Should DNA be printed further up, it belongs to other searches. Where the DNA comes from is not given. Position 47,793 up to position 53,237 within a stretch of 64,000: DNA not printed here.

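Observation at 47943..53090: Secretin with a built-in ~1240-aa C-terminal TPR-like repeat tail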

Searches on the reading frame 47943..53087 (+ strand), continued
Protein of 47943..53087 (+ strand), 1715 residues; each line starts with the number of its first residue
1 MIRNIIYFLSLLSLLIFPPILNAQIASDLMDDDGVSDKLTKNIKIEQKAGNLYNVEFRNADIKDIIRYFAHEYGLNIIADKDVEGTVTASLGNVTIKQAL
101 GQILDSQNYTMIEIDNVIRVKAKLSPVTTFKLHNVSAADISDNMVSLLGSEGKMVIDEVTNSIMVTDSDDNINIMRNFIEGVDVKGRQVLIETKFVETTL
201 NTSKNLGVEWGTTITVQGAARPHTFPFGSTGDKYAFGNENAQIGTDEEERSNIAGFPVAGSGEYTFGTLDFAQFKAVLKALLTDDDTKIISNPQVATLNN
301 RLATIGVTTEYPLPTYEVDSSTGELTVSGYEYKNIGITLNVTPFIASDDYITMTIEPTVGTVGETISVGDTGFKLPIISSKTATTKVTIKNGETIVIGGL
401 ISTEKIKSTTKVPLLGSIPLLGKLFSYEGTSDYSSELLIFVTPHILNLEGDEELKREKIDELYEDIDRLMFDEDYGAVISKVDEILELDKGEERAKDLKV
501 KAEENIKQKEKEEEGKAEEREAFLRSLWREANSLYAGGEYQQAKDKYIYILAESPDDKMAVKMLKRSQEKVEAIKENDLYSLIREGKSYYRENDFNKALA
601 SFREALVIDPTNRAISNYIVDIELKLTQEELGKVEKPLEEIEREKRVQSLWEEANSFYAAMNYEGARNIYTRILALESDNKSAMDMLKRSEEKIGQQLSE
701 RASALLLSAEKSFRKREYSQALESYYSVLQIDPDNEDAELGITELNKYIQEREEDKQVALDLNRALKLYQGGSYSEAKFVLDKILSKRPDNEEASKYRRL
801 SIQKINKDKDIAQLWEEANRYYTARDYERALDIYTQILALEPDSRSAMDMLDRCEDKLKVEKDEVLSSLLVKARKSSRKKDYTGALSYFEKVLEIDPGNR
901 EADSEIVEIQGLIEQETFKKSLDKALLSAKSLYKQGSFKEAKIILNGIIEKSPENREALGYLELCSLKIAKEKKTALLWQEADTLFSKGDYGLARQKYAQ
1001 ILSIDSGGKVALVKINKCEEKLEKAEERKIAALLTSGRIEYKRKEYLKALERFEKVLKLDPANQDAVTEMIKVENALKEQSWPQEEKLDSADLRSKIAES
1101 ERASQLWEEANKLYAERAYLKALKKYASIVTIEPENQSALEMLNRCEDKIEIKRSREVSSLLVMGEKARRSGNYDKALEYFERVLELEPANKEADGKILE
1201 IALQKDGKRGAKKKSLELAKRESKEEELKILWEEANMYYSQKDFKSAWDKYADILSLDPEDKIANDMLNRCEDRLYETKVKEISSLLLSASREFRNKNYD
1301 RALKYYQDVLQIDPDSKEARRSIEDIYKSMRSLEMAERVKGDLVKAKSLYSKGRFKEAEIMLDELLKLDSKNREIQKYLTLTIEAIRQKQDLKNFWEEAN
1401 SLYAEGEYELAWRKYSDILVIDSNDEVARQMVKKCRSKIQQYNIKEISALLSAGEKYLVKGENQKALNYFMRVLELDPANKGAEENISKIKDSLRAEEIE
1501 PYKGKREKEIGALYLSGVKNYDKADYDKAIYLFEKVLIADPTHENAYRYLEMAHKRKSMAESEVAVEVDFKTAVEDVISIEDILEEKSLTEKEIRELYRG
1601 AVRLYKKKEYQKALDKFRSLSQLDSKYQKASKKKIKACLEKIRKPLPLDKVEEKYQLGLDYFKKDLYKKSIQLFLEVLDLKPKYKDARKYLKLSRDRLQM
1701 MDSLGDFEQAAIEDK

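Call 18: find_encoding_contigs(protein=P0003, flank=6000, max_places=2)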
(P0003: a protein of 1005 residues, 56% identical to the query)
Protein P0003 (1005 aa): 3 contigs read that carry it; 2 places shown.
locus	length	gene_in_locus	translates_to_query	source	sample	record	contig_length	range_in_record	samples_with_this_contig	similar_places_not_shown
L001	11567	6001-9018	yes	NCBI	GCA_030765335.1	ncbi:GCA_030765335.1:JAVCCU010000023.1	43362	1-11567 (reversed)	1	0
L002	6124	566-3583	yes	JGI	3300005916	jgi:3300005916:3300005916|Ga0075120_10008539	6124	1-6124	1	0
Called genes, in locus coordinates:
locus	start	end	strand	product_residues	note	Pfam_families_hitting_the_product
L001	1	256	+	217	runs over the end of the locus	PF00923:TAL_FSA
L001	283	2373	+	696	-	PF04453:LptD (weak)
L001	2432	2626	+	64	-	PF20095:DUF6485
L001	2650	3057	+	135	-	PF02577:BFN_dom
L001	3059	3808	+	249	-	PF02511:Thy1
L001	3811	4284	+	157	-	PF12641:Flavodoxin_3, PF12724:Flavodoxin_5, PF00258:Flavodoxin_1, PF03358:FMN_red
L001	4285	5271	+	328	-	PF01073:3Beta_HSD (weak), PF01370:Epimerase, PF02719:Polysacc_synt_2 (faint), PF16363:GDP_Man_Dehyd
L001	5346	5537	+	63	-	PF13411:MerR_1 (weak), PF00376:MerR (weak)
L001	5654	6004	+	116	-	-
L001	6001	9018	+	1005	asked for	PF21305:type_II_gspD_N0 (weak), PF07660:STN (weak), PF03958:Secretin_N, PF14863:Alkyl_sulf_dimr (faint), PF00263:Secretin, PF00515:TPR_1 (faint), PF07719:TPR_2 (faint), PF14559:TPR_19 (faint), +1 more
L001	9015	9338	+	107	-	-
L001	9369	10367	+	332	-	PF01210:NAD_Gly3P_dh_N, PF03807:F420_oxidored (weak), PF07479:NAD_Gly3P_dh_C, PF20618:GPD_NAD_C_bact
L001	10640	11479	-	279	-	-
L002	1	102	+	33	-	?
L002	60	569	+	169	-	-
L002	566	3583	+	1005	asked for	PF21305:type_II_gspD_N0 (weak), PF07660:STN (weak), PF03958:Secretin_N, PF14863:Alkyl_sulf_dimr (faint), PF00263:Secretin, PF00515:TPR_1 (faint), PF07719:TPR_2 (faint), PF14559:TPR_19 (faint), +1 more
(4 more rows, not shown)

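Call 37: list_cluster_members(proteins=[P0006, P0007, P0009, P0011, P0152, P0158, P0171, P0190, P0201, P0012])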
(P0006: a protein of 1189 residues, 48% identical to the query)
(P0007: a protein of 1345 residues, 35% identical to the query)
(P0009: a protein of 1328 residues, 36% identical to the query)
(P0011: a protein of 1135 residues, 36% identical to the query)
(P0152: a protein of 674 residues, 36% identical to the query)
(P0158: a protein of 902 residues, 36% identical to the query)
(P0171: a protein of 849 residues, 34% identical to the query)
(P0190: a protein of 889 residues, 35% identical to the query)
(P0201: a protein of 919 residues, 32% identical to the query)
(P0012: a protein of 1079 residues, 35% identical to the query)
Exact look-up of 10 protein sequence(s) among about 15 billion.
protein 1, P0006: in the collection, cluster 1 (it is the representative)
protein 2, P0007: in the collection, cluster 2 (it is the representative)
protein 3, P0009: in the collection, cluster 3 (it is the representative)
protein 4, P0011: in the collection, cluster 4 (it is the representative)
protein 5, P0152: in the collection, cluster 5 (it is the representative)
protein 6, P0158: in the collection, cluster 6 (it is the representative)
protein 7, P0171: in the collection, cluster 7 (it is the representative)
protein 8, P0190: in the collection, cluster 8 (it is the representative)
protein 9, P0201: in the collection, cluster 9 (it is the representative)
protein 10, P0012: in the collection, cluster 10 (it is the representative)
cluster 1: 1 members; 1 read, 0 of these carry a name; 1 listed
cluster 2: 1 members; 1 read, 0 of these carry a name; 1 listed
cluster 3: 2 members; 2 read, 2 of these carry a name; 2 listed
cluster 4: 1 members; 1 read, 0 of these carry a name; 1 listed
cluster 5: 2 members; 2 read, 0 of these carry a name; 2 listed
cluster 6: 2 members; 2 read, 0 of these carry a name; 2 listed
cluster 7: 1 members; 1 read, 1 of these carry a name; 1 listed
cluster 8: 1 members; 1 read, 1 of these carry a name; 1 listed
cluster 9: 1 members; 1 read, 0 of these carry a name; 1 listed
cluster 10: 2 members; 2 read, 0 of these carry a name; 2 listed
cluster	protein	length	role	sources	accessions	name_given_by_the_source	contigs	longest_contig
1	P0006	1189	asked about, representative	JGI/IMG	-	-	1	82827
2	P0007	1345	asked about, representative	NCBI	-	-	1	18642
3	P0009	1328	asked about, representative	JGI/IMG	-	type IV pilus assembly protein PilQ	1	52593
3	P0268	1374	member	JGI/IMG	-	type IV pilus assembly protein PilQ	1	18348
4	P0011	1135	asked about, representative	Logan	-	-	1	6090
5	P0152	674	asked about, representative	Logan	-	-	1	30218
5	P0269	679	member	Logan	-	-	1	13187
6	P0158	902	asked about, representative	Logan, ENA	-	-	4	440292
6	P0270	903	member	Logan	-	-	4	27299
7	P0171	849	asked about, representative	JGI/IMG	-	type IV pilus secretin PilQ/predicted competence protein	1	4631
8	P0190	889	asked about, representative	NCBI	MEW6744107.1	MAG: secretin N-terminal domain-containing protein [Planctomycetota bacterium]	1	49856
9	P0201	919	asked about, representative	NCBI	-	-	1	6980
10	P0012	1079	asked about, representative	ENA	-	-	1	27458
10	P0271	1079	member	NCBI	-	-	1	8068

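Call 44: find_encoding_contigs(protein=P0009, flank=10000, max_places=1)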
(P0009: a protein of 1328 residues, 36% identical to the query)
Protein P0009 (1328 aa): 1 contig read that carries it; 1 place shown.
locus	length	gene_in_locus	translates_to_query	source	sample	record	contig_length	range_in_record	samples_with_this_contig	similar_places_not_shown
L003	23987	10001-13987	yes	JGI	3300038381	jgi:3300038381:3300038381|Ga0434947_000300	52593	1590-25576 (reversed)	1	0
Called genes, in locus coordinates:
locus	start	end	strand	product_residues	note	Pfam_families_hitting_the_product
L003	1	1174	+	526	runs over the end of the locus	PF00682:HMGL-like, PF22617:HCS_D2, PF08502:LeuA_dimer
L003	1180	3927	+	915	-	PF00133:tRNA-synt_1, PF01406:tRNA-synt_1e (faint), PF09334:tRNA-synt_1g, PF13603:tRNA-synt_1_2 (weak), PF09334:tRNA-synt_1g (weak), PF08264:Anticodon_1, PF10458:Val_tRNA-synt_C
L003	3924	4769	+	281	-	-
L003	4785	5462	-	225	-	PF02463:SMC_N, PF00005:ABC_tran, PF13304:AAA_21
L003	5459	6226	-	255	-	PF02361:CbiQ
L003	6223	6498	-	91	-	PF13190:PDGLE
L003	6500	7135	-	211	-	PF01891:CbiM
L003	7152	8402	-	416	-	PF04966:OprB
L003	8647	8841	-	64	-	-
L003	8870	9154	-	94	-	-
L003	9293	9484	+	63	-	PF12728:HTH_17, PF00376:MerR, PF13411:MerR_1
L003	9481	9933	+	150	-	PF16537:T2SSB (weak)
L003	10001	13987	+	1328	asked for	PF21305:type_II_gspD_N0, PF07660:STN, PF03958:Secretin_N, PF00263:Secretin, PF00515:TPR_1 (faint), PF07719:TPR_2 (faint), PF12895:ANAPC3 (faint), PF13174:TPR_6 (faint), +10 more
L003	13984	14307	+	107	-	-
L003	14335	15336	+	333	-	PF01210:NAD_Gly3P_dh_N, PF07479:NAD_Gly3P_dh_C, PF20618:GPD_NAD_C_bact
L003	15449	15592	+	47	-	PF18930:DUF5679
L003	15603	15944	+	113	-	PF02410:RsfS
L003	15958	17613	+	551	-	PF03485:Arg_tRNA_synt_N, PF00750:tRNA-synt_1d, PF05746:DALR_1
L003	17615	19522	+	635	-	PF14814:UB2H, PF17757:UvrB_inter, PF02559:CarD_TRCF_RID, PF00270:DEAD, PF04851:ResIII, PF22590:Cas3-like_C_2 (faint), PF00271:Helicase_C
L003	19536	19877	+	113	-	PF13623:SurA_N_2, PF13624:SurA_N_3, PF09312:SurA_N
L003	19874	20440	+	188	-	PF13145:Rotamase_2, PF22506:Cj1289-like_C (faint), PF13616:Rotamase_3, PF00639:Rotamase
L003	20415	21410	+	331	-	PF04166:PdxA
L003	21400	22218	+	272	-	PF00398:RrnaAD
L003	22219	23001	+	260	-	PF01790:LGT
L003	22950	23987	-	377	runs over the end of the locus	PF14907:NTP_transf_5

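Call 45: find_encoding_contigs(protein=P0006, flank=10000, max_places=1)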
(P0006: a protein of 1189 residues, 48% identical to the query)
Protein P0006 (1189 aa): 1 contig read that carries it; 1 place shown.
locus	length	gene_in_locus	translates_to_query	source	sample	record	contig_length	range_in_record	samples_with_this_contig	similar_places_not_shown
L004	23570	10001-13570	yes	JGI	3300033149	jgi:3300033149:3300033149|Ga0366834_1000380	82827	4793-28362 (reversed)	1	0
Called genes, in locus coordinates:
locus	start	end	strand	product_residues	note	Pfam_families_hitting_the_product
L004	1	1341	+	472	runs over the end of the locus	PF01590:GAF, PF13185:GAF_2, PF13492:GAF_3, PF00990:GGDEF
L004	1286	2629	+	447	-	PF00990:GGDEF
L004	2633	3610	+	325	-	PF00480:ROK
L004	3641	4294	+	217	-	PF00923:TAL_FSA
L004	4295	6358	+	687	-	PF03968:LptD_N (faint)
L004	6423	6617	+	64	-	PF20095:DUF6485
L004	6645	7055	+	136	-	PF02577:BFN_dom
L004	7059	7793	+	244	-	PF02511:Thy1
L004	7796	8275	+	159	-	PF12641:Flavodoxin_3, PF12724:Flavodoxin_5, PF00258:Flavodoxin_1, PF03358:FMN_red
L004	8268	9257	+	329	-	PF01073:3Beta_HSD, PF01370:Epimerase, PF04321:RmlD_sub_bind (faint), PF16363:GDP_Man_Dehyd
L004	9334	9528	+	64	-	PF12728:HTH_17 (weak), PF13411:MerR_1, PF00376:MerR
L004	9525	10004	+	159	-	-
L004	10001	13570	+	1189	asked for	PF21305:type_II_gspD_N0, PF07660:STN (weak), PF03958:Secretin_N, PF00263:Secretin, PF13176:TPR_7 (faint), PF14559:TPR_19 (faint), PF00515:TPR_1 (weak), PF07719:TPR_2 (weak), +11 more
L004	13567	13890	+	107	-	-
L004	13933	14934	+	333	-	PF01210:NAD_Gly3P_dh_N, PF03807:F420_oxidored (weak), PF07479:NAD_Gly3P_dh_C, PF20618:GPD_NAD_C_bact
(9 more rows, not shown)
